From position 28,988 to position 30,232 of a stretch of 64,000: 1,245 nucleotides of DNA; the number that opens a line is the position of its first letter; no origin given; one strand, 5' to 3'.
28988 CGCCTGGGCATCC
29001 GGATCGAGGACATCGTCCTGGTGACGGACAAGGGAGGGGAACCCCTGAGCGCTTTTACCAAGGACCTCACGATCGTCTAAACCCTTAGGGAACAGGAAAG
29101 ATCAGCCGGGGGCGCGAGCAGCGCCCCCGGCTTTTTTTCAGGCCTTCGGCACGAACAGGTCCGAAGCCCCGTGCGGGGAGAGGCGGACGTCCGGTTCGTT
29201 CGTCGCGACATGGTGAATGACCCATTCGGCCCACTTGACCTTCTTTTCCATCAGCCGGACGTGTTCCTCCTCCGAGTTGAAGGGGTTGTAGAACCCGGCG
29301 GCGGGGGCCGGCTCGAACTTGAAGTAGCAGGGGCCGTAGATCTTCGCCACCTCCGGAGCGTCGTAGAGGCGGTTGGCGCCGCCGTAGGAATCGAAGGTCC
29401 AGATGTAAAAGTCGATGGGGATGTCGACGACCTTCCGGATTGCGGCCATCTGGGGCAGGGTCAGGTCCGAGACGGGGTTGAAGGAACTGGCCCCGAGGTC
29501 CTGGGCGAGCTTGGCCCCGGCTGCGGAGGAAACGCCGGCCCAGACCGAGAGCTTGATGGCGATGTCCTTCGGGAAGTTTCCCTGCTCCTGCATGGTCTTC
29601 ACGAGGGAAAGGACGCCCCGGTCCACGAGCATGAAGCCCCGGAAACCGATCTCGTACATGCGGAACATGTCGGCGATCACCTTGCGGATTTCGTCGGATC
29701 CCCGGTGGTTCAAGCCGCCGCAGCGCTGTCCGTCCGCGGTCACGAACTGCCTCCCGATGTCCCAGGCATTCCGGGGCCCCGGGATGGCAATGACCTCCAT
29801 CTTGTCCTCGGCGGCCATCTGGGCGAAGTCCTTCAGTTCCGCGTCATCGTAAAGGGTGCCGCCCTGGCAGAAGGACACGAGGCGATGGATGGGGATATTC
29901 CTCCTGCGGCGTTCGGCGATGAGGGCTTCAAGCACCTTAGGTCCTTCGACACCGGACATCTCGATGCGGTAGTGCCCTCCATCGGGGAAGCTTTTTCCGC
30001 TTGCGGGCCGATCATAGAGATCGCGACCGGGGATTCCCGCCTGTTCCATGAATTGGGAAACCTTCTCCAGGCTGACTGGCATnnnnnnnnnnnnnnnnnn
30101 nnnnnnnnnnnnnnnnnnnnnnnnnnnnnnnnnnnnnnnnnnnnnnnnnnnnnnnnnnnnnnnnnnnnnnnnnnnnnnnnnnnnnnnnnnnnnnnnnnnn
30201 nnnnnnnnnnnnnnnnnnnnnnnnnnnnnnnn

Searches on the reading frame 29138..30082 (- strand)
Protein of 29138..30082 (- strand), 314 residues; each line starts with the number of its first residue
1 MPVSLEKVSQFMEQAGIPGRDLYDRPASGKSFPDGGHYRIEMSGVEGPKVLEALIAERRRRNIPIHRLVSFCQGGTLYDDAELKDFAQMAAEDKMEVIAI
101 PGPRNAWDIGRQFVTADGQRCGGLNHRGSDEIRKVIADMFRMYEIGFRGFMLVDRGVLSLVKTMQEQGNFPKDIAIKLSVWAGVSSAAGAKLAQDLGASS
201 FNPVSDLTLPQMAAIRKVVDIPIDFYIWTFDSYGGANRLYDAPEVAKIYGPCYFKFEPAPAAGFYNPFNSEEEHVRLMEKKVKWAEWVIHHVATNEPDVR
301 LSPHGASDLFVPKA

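Call 8: search_protein_families(library=pfam, proteins=[window:29138-30082:-])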
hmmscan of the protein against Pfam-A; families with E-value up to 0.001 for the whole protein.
window:29138-30082:- (314 aa): 1 family
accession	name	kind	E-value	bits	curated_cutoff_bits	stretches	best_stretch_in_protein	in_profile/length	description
PF01136.24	Peptidase_U32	-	3e-05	23.8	22.4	1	137-227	6-90/233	Peptidase family U32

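Call 9: search_protein_families(library=ncbifam, proteins=[window:29138-30082:-])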
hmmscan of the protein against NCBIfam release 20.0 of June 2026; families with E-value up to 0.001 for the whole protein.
window:29138-30082:- (314 aa): 0 families
